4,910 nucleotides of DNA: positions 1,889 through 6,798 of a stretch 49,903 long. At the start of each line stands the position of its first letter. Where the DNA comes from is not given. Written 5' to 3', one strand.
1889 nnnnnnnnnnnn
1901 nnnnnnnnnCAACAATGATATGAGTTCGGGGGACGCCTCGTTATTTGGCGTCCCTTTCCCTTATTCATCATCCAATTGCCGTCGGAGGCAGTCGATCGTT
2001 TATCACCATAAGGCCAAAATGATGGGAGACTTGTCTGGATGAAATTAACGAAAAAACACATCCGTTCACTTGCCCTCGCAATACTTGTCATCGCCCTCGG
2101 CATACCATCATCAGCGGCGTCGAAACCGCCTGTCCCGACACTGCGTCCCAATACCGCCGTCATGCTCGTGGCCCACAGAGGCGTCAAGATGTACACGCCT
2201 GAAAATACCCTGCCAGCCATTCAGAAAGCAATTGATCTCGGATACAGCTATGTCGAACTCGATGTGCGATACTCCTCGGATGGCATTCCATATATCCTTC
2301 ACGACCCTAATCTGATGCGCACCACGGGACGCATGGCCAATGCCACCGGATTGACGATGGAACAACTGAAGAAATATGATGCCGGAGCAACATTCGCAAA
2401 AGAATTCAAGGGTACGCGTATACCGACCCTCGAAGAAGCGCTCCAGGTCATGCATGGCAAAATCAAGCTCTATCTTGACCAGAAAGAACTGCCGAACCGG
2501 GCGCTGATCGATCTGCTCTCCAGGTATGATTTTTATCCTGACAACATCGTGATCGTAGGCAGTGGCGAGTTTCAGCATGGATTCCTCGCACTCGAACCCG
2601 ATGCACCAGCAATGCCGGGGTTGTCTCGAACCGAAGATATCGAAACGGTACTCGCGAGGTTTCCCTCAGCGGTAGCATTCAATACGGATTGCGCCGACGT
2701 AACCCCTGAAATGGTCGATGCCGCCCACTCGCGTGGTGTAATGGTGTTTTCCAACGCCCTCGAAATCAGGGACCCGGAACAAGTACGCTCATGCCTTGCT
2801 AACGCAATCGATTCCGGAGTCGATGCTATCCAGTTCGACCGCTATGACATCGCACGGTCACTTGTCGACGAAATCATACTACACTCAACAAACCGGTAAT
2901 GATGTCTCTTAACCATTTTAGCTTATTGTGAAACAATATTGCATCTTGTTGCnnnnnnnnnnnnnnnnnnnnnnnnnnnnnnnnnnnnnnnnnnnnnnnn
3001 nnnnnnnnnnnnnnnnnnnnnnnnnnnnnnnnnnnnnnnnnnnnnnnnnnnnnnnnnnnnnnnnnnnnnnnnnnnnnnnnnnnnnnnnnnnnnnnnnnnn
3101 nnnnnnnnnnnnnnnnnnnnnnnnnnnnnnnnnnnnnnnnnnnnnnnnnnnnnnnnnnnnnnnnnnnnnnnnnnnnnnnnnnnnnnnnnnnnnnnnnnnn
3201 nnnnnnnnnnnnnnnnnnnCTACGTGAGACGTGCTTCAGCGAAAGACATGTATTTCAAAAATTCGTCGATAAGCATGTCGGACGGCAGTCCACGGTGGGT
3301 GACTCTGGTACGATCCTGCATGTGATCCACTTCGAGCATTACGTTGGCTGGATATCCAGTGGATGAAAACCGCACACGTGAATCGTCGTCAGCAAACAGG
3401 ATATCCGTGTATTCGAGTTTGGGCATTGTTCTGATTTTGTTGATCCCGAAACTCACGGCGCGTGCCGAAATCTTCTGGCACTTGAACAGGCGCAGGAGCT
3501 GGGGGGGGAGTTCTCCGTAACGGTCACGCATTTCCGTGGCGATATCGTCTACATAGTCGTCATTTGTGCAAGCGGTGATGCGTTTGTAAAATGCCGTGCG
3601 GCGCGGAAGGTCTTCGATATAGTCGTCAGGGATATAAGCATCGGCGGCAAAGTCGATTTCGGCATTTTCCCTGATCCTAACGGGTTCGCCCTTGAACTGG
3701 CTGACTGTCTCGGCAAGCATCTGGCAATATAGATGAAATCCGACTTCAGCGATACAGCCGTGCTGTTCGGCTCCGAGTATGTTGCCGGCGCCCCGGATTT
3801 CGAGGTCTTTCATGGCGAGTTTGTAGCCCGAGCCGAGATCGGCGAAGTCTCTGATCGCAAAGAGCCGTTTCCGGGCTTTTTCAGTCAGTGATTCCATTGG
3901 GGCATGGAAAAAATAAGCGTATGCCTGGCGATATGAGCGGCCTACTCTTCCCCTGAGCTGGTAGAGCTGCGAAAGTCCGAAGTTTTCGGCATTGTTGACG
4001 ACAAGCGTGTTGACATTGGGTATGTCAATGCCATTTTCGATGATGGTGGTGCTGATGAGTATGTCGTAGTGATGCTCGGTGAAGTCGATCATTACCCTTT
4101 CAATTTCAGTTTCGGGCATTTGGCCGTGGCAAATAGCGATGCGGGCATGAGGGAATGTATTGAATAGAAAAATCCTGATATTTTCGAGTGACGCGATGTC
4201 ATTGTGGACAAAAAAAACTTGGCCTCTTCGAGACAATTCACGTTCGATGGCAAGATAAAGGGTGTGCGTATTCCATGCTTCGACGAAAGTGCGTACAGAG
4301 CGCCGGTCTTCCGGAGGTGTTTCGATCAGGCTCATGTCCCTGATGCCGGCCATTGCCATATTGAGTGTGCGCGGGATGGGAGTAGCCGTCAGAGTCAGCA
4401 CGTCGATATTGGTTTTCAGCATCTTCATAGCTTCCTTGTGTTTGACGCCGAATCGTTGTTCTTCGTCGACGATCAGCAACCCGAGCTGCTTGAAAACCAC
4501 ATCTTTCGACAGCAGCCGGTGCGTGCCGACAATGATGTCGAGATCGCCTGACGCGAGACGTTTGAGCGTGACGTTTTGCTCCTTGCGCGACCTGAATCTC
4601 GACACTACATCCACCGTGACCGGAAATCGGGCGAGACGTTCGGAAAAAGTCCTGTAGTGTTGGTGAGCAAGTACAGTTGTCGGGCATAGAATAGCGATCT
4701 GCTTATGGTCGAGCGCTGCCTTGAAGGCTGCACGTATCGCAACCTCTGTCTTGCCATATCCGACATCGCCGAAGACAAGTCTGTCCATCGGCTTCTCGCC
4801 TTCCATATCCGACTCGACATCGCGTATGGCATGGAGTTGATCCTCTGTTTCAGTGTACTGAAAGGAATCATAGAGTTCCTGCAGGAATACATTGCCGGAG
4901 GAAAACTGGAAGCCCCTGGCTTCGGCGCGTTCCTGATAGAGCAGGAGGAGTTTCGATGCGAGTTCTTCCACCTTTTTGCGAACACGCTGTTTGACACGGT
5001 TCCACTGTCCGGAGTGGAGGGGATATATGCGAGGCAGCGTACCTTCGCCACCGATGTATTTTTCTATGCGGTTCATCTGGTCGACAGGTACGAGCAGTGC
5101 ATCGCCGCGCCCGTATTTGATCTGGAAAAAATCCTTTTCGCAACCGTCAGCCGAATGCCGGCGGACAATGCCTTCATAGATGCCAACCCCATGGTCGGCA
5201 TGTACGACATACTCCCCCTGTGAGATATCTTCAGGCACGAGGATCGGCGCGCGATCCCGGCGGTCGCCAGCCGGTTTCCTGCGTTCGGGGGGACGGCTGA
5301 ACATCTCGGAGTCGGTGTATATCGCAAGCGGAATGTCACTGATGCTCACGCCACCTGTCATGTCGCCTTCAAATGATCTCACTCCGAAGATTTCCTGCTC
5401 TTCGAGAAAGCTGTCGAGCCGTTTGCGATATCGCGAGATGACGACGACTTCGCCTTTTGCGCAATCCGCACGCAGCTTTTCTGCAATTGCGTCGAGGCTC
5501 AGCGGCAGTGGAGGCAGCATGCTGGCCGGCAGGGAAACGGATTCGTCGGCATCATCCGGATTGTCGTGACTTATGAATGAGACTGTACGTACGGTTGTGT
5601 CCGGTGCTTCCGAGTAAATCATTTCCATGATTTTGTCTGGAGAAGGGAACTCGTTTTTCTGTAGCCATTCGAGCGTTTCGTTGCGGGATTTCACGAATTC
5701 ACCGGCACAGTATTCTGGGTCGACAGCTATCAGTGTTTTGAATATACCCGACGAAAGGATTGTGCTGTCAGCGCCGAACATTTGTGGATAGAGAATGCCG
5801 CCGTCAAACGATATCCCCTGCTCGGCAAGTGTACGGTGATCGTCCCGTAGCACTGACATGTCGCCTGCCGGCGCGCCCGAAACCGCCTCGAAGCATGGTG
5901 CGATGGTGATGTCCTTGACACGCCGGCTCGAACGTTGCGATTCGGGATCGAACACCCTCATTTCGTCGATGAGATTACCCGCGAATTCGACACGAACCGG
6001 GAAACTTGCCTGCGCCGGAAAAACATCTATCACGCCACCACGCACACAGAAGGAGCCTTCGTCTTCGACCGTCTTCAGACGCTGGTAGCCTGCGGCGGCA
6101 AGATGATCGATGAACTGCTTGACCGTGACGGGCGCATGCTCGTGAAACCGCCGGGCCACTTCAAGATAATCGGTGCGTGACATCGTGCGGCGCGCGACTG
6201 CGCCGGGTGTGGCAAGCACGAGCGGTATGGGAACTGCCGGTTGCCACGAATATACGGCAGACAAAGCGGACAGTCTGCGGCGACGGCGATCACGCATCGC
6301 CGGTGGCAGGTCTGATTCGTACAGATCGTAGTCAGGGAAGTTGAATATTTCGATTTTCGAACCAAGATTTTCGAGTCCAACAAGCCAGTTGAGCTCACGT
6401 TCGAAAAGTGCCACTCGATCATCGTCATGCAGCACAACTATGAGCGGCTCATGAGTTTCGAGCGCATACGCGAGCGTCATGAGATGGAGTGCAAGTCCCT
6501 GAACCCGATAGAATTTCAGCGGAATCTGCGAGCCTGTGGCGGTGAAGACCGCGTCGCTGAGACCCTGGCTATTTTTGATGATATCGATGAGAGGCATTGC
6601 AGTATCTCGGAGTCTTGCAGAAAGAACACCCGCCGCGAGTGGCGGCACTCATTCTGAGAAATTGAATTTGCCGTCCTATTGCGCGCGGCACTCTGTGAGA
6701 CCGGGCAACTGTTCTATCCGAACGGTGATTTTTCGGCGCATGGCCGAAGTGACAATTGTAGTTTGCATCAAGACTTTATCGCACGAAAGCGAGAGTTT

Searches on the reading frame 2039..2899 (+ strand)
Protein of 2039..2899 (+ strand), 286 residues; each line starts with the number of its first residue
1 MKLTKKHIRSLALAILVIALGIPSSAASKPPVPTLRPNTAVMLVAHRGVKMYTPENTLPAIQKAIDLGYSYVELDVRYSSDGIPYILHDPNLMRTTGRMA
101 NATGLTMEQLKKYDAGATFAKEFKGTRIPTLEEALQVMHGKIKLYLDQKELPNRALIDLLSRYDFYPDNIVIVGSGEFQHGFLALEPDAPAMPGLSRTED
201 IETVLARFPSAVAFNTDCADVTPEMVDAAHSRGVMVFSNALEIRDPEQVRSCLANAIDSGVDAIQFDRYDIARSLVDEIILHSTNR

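Call 24: search_protein_families(library=ncbifam, proteins=[window:2039-2899:+])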
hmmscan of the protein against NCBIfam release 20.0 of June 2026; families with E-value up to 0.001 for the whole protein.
window:2039-2899:+ (286 aa): 4 families
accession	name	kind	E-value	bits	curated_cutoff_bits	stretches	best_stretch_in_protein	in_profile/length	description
NF006989.0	PRK09454.1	equivalog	1.5e-27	96.6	264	1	43-137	12-106/251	glycerophosphodiester phosphodiesterase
NF053857.1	LysphglycPlipDStph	equivalog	3e-11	43.2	450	1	27-135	32-148/305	lysophosphatidylglycerol phospholipase D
NF041304.3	AvrBs2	equivalog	2.3e-09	35.7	1000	1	46-101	274-332/716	type III secretion system effector avirulence protein AvrBs2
NF008354.0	PRK11143.1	equivalog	1.5e-07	30.6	254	1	9-96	6-86/359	glycerophosphodiester phosphodiesterase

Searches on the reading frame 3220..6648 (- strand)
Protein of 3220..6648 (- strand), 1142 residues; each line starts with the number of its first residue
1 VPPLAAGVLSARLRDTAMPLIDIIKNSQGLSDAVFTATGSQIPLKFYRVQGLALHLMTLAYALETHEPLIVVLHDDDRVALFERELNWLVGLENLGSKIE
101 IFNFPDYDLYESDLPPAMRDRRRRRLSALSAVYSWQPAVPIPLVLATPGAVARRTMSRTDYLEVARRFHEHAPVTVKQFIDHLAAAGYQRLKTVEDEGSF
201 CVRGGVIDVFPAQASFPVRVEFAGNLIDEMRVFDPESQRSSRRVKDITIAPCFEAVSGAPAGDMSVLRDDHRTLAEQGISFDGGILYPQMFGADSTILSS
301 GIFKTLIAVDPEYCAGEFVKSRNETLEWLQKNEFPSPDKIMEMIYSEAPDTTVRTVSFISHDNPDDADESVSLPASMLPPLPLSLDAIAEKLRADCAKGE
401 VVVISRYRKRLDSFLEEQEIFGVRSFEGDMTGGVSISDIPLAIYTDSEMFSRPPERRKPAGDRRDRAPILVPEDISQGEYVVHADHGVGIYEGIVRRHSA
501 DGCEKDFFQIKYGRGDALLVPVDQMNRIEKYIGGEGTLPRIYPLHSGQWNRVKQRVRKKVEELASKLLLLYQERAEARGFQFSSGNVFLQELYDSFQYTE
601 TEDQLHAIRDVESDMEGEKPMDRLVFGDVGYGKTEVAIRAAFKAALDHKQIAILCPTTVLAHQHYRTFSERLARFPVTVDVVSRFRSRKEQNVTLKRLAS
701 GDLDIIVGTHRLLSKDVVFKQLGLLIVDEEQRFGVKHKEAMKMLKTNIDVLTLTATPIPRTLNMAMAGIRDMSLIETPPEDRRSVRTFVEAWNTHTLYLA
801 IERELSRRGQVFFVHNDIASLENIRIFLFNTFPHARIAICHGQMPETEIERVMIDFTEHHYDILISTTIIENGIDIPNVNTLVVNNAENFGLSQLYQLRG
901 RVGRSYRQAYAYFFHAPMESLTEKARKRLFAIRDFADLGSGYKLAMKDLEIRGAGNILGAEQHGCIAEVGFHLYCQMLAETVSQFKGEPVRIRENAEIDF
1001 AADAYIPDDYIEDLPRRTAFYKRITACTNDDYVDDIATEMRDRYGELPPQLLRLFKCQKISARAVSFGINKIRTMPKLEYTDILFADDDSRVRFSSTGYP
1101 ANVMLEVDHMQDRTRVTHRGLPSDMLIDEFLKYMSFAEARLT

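Call 24: search_protein_families(library=ncbifam, proteins=[window:3220-6648:-])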
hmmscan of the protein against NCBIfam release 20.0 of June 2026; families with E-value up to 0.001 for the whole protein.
window:3220-6648:- (1142 aa): 30 families (the best 25 are shown)
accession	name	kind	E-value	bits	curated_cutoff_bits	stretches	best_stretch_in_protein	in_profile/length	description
TIGR00580.2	mfd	equivalog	1.3e-288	960.3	800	1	183-1072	1-906/907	transcription-repair coupling factor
NF007966.0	PRK10689.1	equivalog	6.6e-205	683.1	1329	2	445-1077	445-1083/1148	transcription-repair coupling factor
NF008168.0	PRK10917.2-2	equivalog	8.2e-116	388.2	718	1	566-965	330-737/795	ATP-dependent DNA helicase RecG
NF008165.0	PRK10917.1-3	equivalog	5.6e-110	368.9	711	1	569-966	233-635/692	ATP-dependent DNA helicase RecG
TIGR00643.1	recG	equivalog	7.3e-105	352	659.4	1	564-966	197-607/629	ATP-dependent DNA helicase RecG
NF008170.0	PRK10917.2-4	equivalog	6.4e-93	312.1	975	1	573-964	374-769/826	ATP-dependent DNA helicase RecG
NF008163.0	PRK10917.1-1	equivalog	1.3e-88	298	796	1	557-966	223-643/692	ATP-dependent DNA helicase RecG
NF008164.0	PRK10917.1-2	equivalog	1.4e-88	297.9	785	1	567-965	244-645/704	ATP-dependent DNA helicase RecG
NF008166.0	PRK10917.1-4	equivalog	2.2e-80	270.6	864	1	578-964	250-654/705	ATP-dependent DNA helicase RecG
NF008167.0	PRK10917.2-1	equivalog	2.4e-69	234.3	995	2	585-800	270-499/744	ATP-dependent DNA helicase RecG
NF008169.0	PRK10917.2-3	equivalog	6.4e-60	203.4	555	1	590-964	220-581/610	ATP-dependent DNA helicase RecG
NF003673.1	PRK05298.1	equivalog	1.9e-18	66.2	743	1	156-254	146-245/653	excinuclease ABC subunit UvrB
TIGR00595.1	priA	equivalog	6.2e-18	64.6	230.35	2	624-744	1-116/509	replication restart helicase PriA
TIGR00631.1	uvrb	equivalog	1.6e-16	59.7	750.1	1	155-256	145-247/658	excinuclease ABC subunit UvrB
NF004066.1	PRK05580.1-3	equivalog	6.3e-15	54.5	813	1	554-739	214-385/788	primosomal protein N'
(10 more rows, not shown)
